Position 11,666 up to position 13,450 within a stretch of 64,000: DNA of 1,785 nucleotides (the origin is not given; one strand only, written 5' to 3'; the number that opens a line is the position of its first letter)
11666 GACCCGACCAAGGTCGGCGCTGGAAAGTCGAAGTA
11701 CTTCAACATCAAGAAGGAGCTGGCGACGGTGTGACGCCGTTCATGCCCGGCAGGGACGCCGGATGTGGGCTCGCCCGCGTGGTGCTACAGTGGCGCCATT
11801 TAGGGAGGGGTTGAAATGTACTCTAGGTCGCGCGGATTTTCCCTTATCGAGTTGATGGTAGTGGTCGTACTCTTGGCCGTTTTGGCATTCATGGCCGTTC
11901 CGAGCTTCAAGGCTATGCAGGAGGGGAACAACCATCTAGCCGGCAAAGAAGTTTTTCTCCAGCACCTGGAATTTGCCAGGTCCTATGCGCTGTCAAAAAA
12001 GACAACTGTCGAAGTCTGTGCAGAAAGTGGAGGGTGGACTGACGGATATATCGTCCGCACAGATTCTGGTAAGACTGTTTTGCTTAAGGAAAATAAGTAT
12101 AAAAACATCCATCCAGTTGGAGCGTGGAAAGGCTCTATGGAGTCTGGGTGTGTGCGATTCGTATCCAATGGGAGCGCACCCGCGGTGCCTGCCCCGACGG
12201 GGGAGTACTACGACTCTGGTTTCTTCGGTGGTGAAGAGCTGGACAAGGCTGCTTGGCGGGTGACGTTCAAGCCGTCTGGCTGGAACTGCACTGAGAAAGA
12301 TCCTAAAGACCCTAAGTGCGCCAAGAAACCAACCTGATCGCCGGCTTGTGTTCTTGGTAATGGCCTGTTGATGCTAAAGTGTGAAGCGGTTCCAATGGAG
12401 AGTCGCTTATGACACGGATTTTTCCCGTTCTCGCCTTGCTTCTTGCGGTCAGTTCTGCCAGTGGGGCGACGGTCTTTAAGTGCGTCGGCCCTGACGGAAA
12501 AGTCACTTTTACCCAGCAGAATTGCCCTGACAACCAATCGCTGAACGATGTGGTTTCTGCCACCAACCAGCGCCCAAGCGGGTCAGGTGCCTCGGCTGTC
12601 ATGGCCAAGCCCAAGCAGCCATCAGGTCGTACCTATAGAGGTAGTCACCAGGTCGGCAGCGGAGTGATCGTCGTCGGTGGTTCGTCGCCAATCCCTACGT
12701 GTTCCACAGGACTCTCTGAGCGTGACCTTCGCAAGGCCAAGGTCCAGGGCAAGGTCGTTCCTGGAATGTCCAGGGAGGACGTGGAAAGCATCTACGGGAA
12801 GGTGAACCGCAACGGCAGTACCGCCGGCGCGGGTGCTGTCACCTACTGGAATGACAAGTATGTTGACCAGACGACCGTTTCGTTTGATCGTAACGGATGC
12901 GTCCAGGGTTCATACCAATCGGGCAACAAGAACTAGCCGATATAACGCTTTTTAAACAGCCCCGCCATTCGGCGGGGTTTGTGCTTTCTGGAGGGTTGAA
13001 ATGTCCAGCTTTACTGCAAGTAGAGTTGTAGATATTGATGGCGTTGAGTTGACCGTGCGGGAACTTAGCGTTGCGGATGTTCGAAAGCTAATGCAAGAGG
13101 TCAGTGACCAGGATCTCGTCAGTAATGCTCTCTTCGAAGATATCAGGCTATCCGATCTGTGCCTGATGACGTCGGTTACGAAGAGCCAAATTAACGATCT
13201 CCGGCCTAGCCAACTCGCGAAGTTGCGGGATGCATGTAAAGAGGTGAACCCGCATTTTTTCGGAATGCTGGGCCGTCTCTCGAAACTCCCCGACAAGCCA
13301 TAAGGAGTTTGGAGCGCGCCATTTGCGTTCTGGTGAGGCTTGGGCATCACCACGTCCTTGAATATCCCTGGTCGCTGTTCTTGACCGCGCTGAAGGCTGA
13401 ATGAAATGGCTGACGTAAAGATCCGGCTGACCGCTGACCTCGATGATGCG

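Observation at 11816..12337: Phage-encoded type IV pilin-like protein inserted as a low-GC moron inside the tail gene cluster.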

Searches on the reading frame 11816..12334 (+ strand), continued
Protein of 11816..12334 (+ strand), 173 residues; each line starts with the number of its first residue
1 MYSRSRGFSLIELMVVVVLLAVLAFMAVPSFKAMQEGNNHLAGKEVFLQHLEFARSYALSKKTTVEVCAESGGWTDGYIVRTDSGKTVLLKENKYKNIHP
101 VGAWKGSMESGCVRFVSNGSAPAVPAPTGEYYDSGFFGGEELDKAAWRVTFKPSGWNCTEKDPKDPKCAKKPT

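Call 78: search_solved_structures(query=A5, max_evalue=0.001, show_alignments=2)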
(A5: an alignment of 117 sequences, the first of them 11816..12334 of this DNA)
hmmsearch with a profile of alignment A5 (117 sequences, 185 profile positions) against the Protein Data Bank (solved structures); distinct sequences matched with E-value up to 0.001: 22.
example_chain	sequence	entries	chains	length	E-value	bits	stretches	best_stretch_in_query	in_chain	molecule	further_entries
4ipu_A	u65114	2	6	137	2.7e-12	50.3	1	37-180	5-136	FimU protein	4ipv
9laa_A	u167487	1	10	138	1e-11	48.4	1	4-44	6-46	Type IV pilin protein PilA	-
9egp_A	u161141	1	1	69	1.2e-11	48.2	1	3-51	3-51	Geopilin domain 1 protein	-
7tgg_A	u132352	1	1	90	2.1e-11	47.4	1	3-57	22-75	Geopilin domain 1 protein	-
1oqw_A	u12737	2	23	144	5.1e-11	46.1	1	11-69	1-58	Fimbrial protein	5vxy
8tj2_C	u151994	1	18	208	2.6e-10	43.8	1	11-58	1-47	Type IV major pilin protein PilA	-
8p3b_A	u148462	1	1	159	9.4e-10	42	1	11-45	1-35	Fimbrial protein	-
8tob_GA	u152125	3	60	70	1e-09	41.9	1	12-47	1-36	Fimbrial protein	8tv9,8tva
2hi2_A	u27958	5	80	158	1.2e-09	41.7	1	11-45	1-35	Fimbrial protein | PilA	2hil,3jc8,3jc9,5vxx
1ay2_A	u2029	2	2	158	1.2e-09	41.6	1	11-45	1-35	TYPE 4 PILIN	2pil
3sok_A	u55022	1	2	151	2.5e-09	40.6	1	11-43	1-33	Fimbrial protein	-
8tum_e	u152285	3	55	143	2.6e-09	40.5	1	11-56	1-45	Type IV major pilin protein PilA | Pilin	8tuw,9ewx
9lab_B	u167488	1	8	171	2.8e-09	40.4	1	6-42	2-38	MSHA major pilin subunit MshA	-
2m7g_A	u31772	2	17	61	8.2e-09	38.9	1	11-59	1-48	Geopilin domain 1 protein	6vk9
6gv9_A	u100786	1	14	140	8.4e-09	38.9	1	11-46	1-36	Prepilin peptidase-dependent protein D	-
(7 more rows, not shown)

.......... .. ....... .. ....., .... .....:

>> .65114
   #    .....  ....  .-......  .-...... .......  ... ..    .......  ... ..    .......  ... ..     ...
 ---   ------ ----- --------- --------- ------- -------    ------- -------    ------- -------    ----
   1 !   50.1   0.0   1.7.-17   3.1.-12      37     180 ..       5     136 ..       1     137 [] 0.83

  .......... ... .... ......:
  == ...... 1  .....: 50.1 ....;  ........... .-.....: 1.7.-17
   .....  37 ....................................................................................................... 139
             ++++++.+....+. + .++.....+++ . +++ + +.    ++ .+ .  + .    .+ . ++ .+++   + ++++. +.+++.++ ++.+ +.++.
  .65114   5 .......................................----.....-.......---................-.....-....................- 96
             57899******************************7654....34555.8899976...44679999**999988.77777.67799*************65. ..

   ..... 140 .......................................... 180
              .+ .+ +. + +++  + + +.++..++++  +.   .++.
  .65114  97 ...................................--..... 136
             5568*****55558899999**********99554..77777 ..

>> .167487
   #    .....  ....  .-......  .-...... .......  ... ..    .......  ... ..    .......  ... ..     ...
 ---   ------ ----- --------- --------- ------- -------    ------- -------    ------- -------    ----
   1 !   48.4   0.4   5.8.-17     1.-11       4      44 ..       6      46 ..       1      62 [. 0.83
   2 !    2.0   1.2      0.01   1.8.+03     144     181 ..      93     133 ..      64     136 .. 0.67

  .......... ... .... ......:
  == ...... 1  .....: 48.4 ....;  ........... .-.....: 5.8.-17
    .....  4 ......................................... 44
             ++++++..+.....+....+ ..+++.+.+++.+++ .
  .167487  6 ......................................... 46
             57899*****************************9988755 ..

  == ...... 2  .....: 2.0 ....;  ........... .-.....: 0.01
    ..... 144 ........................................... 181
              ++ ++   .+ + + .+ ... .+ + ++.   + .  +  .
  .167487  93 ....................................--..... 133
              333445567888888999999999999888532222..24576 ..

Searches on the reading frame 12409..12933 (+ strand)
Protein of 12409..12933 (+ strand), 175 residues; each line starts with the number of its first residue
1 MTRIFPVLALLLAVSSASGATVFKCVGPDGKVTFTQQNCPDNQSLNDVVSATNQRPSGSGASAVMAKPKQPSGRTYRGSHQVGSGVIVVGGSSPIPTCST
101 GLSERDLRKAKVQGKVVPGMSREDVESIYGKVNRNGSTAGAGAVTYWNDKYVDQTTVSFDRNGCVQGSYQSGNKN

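Call 4: search_protein_families(library=pfam, proteins=[window:12409-12933:+], max_evalue=0.1)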
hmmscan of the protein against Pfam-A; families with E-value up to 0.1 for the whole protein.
window:12409-12933:+ (175 aa): 2 families
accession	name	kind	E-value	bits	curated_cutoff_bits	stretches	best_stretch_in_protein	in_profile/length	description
PF13511.11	DUF4124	-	2.3e-08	34.6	22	1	9-52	1-44/56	Domain of unknown function (DUF4124)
PF04355.18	BamE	-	0.02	15.1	23.2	1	115-166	11-68/71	Outer membrane protein assembly factor BamE domain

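Call 5: search_protein_families(library=ncbifam, proteins=[window:12409-12933:+], max_evalue=0.1)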
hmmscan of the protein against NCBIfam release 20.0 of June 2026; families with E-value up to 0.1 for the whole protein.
window:12409-12933:+ (175 aa): 0 families

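Call 6: search_protein_families(library=phrogs, proteins=[window:12409-12933:+], max_evalue=0.1)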
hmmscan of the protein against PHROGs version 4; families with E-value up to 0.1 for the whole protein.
window:12409-12933:+ (175 aa): 2 families
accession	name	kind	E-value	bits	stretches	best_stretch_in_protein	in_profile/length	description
phrog_9068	-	unknown function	2.5e-102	340.9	1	1-175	1-175/175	-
phrog_7936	-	unknown function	0.093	14.1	0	3-44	4-43/132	-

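Call 67: search_dna_similar(query=window:12409-12933:+, collection=phages, mode=protein, max_rows=60, max_evalue=0.001)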
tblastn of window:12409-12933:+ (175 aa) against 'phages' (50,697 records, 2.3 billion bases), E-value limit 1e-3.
Records with a match: 30; places in all: 31; records where one place covers at least 80% of the query: 30.
Best place of each record, by identity: 95-99% 4; 90-95% 20; 80-90% 1; 60-80% 5.
By first word of the organism name: Pseudomonas 30.
By host as written in the record: Pseudomonas aeruginosa 24; Pseudomonas aeruginosa WH-SGI-V-07173 2; Pseudomonas aeruginosa LRJ32 1; - 1; Pseudomonas aeruginosa strain 3-38 1; Pseudomonas aeruginosa PA1 1.
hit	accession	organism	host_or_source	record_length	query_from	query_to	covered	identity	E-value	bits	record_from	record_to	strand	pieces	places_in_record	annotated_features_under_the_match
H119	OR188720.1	Pseudomonas phage LPPA33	Pseudomonas aeruginosa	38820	1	175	100%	98.9%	6e-90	291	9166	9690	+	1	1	hypothetical protein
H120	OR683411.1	Pseudomonas phage Solano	Pseudomonas aeruginosa LRJ32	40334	1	175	100%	98.3%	8e-90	291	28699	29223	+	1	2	outer membrane assembly factor BamE-like protein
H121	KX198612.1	Pseudomonas phage MD8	Pseudomonas aeruginosa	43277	1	175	100%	98.3%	3e-89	290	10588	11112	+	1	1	outer membrane assembly factor BamE-like protein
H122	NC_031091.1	Pseudomonas phage MD8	Pseudomonas aeruginosa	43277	1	175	100%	98.3%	3e-89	290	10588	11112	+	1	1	outer membrane assembly factor BamE-like protein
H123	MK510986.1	Pseudomonas phage vB_Pae_BR213a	Pseudomonas aeruginosa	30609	1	175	100%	93.1%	5e-86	280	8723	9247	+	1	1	hypothetical protein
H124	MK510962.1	Pseudomonas phage vB_Pae_CF3a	Pseudomonas aeruginosa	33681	1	175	100%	93.1%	5e-86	280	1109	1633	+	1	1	hypothetical protein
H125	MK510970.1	Pseudomonas phage vB_Pae_CF67a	Pseudomonas aeruginosa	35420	1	175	100%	93.1%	5e-86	280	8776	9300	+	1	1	hypothetical protein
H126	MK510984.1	Pseudomonas phage vB_Pae_BR200a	Pseudomonas aeruginosa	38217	1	175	100%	93.1%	5e-86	280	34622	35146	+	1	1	hypothetical protein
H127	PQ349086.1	Pseudomonas phage vB_PaeS_AV001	Pseudomonas aeruginosa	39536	1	175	100%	93.1%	5e-86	280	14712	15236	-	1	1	hypothetical protein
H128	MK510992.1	Pseudomonas phage vB_Pae_BR144a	Pseudomonas aeruginosa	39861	1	175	100%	93.1%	5e-86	280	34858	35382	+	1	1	hypothetical protein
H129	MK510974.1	Pseudomonas phage vB_Pae_CF140a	Pseudomonas aeruginosa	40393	1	175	100%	93.1%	5e-86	280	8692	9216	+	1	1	hypothetical protein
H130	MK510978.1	Pseudomonas phage vB_Pae_CF208a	Pseudomonas aeruginosa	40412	1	175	100%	93.1%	5e-86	280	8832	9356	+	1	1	hypothetical protein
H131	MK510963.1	Pseudomonas phage vB_Pae_CF24b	Pseudomonas aeruginosa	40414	1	175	100%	93.1%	5e-86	280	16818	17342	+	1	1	hypothetical protein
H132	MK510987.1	Pseudomonas phage vB_Pae_BR233a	Pseudomonas aeruginosa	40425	1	175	100%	93.1%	5e-86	280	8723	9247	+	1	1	hypothetical protein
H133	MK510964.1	Pseudomonas phage vB_Pae_CF28b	Pseudomonas aeruginosa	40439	1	175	100%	93.1%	5e-86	280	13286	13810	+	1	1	hypothetical protein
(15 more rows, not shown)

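Call 68: search_protein_families(library=padloc, proteins=[window:12409-12933:+], max_evalue=0.1)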
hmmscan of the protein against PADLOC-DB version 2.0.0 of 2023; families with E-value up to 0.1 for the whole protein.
window:12409-12933:+ (175 aa): 0 families

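Call 69: find_homologous_proteins(query=window:12409-12933:+, max_evalue=0.001)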
Query window:12409-12933:+ (175 aa): 59 proteins with E <= 0.001 among 564 candidates.
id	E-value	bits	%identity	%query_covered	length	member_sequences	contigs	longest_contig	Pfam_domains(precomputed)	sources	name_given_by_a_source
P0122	8.8e-105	366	95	100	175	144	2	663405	PF13511.12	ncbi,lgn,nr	ncbi:TPA: DUF4124 domain-containing protein [Pseudomonas aeruginosa]|nr:DUF4124 domain-containing pr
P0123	3.8e-87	308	82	100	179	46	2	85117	PF13511.12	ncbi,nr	ncbi:DUF4124 domain-containing protein [Pseudomonas aeruginosa]|nr:DUF4124 domain-containing protein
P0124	1.4e-86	306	80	100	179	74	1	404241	PF13511.12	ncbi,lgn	ncbi:DUF4124 domain-containing protein [Pseudomonas aeruginosa]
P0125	1.7e-85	303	80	100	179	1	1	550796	PF13511.12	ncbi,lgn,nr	ncbi:TPA: DUF4124 domain-containing protein [Pseudomonas aeruginosa]|nr:DUF4124 domain-containing pr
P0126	5.5e-85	301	82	100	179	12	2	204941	PF13511.12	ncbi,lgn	ncbi:TPA: DUF4124 domain-containing protein [Pseudomonas aeruginosa]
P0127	2.2e-59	218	61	100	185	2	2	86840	PF13511.12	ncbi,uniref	ncbi:DUF4124 domain-containing protein [Pseudomonas sp. NCHU5208]|uniref:DUF4124 domain-containing p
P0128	7.7e-57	210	59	93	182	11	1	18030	PF13511.12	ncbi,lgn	-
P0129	1.3e-56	209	59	98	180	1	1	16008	PF13511.12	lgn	-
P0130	1.6e-56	209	60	97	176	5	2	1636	PF13511.12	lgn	-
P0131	1.6e-56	209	58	98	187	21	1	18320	PF13511.12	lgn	-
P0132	3.0e-55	205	59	97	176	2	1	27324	PF13511.12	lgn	-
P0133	4.9e-55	204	61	91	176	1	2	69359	PF13511.12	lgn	-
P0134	6.0e-55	204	60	92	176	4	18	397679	PF13511.12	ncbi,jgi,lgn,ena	-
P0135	1.6e-54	202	58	97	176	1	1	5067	PF13511.12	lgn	-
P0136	2.0e-54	202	61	97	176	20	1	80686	PF13511.12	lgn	-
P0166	2.2e-38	150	43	100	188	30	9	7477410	PF13511.12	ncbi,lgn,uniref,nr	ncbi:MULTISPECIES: DUF4124 domain-containing protein [unclassified Pseudomonas]|uniref:DUF4124 domai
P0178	1.5e-22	98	47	80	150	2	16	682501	PF13511.12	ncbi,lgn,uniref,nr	ncbi:DUF4124 domain-containing protein [Pseudomonas aeruginosa]|uniref:DUF4124 domain-containing pro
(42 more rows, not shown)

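Call 70: find_encoding_contigs(protein=P0134, flank=7000, max_places=3)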
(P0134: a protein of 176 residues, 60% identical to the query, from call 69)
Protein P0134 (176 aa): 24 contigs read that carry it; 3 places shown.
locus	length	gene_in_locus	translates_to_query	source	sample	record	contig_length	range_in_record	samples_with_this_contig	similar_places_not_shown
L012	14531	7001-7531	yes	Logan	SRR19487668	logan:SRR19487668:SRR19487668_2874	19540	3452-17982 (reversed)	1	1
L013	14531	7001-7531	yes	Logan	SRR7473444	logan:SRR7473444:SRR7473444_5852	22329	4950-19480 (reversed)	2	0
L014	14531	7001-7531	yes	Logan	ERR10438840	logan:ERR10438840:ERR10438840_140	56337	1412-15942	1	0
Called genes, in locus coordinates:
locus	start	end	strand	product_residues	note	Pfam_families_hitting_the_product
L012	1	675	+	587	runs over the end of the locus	PF03354:TerL_ATPase, PF20441:TerL_nuclease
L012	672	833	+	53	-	-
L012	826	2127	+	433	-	PF04860:Phage_portal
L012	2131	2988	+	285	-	PF00574:CLP_protease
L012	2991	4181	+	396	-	PF05065:Phage_capsid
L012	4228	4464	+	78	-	-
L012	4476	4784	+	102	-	PF05135:Phage_connect_1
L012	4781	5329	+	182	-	-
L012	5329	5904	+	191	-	-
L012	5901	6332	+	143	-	-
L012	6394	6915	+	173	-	PF27730:UCP028589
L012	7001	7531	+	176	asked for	PF13511:DUF4124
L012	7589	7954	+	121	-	-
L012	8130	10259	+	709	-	PF20155:TMP_3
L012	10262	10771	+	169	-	-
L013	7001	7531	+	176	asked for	PF13511:DUF4124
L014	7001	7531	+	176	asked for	PF13511:DUF4124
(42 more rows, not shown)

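Call 71: find_encoding_contigs(protein=P0166, flank=7000, max_places=3)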
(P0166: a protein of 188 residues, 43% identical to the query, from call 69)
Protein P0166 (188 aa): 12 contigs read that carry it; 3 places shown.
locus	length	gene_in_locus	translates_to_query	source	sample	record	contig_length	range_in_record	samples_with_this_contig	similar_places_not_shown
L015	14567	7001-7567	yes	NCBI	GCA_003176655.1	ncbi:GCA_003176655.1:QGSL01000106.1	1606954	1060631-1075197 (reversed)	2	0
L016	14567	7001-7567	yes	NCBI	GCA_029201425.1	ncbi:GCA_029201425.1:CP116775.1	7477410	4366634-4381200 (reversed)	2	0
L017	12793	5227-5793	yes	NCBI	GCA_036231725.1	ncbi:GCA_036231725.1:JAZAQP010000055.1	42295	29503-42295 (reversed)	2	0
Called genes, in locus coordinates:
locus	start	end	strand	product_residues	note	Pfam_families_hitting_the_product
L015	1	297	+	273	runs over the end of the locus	-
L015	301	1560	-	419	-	PF03573:OprD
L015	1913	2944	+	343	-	PF03480:DctP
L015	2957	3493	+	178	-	PF04290:DctQ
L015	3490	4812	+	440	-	PF06808:DctM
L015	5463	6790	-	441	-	PF00171:Aldedh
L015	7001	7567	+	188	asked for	PF13511:DUF4124 (weak)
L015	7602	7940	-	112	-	PF01638:HxlR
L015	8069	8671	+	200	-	PF02798:GST_N, PF13417:GST_N_3, PF13409:GST_N_2, PF00043:GST_C, PF13410:GST_C_2 (weak)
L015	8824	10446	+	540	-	PF00015:MCPsignal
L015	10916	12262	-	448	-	PF00860:Xan_ur_permease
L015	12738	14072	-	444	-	PF06181:Urate_ox_N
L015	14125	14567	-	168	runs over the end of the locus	PF04115:Ureidogly_lyase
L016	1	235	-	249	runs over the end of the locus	-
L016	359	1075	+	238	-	PF00392:GntR, PF07702:UTRA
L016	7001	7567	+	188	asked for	PF13511:DUF4124 (weak)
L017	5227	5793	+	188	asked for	PF13511:DUF4124 (weak)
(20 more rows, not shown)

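Call 72: find_encoding_contigs(protein=P0178, flank=6000, max_places=3)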
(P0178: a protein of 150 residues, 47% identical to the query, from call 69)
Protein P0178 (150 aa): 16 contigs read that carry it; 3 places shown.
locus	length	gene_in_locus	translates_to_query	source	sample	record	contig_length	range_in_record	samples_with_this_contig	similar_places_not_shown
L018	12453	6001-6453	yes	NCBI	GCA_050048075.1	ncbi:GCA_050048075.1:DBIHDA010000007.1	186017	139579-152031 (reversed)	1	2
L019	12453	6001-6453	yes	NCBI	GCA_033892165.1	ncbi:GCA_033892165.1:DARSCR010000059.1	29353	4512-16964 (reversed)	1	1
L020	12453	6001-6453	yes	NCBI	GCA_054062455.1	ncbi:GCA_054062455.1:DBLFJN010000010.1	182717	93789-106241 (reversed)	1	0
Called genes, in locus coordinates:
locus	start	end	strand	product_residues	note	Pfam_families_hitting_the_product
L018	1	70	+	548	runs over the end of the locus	PF05136:Phage_portal_2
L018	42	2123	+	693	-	PF00574:CLP_protease, PF01972:SDH_protease, PF25145:NfeD1b_N (weak), PF10124:Mu-like_gpT (faint), PF25209:Phage_capsid_4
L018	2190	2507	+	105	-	PF09956:Phage_cement_2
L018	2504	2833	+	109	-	-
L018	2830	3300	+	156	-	-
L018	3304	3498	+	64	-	PF23843:DUF7210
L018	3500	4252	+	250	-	PF27730:UCP028589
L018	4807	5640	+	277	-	PF02498:Bro-N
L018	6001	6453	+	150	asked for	PF13511:DUF4124 (weak)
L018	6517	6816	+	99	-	-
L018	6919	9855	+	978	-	PF20155:TMP_3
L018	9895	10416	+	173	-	-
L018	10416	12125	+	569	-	-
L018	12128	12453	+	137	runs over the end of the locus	-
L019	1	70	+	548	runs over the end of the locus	PF05136:Phage_portal_2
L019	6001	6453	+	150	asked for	PF13511:DUF4124 (weak)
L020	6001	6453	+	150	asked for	PF13511:DUF4124 (weak)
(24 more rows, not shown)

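Call 84: search_solved_structures(query=A6, max_evalue=1, show_alignments=1)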
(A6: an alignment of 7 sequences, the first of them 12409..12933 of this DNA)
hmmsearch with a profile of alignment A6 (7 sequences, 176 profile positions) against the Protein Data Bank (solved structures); distinct sequences matched with E-value up to 1: 2.
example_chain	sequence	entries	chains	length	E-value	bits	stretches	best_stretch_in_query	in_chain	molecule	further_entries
8idm_A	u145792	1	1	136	0.49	13.5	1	137-168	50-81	VHH-T71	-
8idi_A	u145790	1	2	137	0.49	13.5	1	137-168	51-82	VHH-T71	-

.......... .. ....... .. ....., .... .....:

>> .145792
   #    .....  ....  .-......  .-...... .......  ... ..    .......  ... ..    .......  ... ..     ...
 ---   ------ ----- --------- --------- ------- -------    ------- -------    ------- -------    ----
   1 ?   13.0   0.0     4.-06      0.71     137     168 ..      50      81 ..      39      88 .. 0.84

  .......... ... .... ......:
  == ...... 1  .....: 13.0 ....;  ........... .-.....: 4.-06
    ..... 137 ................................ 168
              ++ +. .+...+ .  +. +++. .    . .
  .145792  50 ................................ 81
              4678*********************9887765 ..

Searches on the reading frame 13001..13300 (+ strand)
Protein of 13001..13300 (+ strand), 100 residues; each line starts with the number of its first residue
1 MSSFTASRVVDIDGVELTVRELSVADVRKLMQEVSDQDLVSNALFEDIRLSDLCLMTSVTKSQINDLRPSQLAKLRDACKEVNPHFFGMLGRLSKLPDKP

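Call 4: search_protein_families(library=pfam, proteins=[window:13001-13300:+], max_evalue=0.1)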
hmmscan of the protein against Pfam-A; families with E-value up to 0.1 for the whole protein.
window:13001-13300:+ (100 aa): 2 families
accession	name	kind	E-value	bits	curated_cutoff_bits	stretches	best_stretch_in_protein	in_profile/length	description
PF10109.15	Phage_TAC_7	-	4.7e-05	23.8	25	1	16-82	17-77/79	Phage tail assembly chaperone proteins, E, or 41 or 14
PF14565.11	IL22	-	0.0088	16.8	30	1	18-94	14-91/139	Interleukin 22 IL-10-related T-cell-derived-inducible factor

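Call 5: search_protein_families(library=ncbifam, proteins=[window:13001-13300:+], max_evalue=0.1)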
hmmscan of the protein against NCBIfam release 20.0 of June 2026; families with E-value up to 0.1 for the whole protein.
window:13001-13300:+ (100 aa): 0 families

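Call 6: search_protein_families(library=phrogs, proteins=[window:13001-13300:+], max_evalue=0.1)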
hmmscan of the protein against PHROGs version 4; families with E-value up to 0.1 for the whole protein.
window:13001-13300:+ (100 aa): 4 families
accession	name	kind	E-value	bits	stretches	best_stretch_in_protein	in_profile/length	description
phrog_7608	-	unknown function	6.9e-52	175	1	1-99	1-99/100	-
phrog_1442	-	tail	0.0025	18.7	1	4-34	12-42/152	tail assembly chaperone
phrog_344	-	tail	0.042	14.9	1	9-38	29-58/137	tail assembly chaperone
phrog_893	-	unknown function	0.075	14.2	0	7-81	14-95/116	-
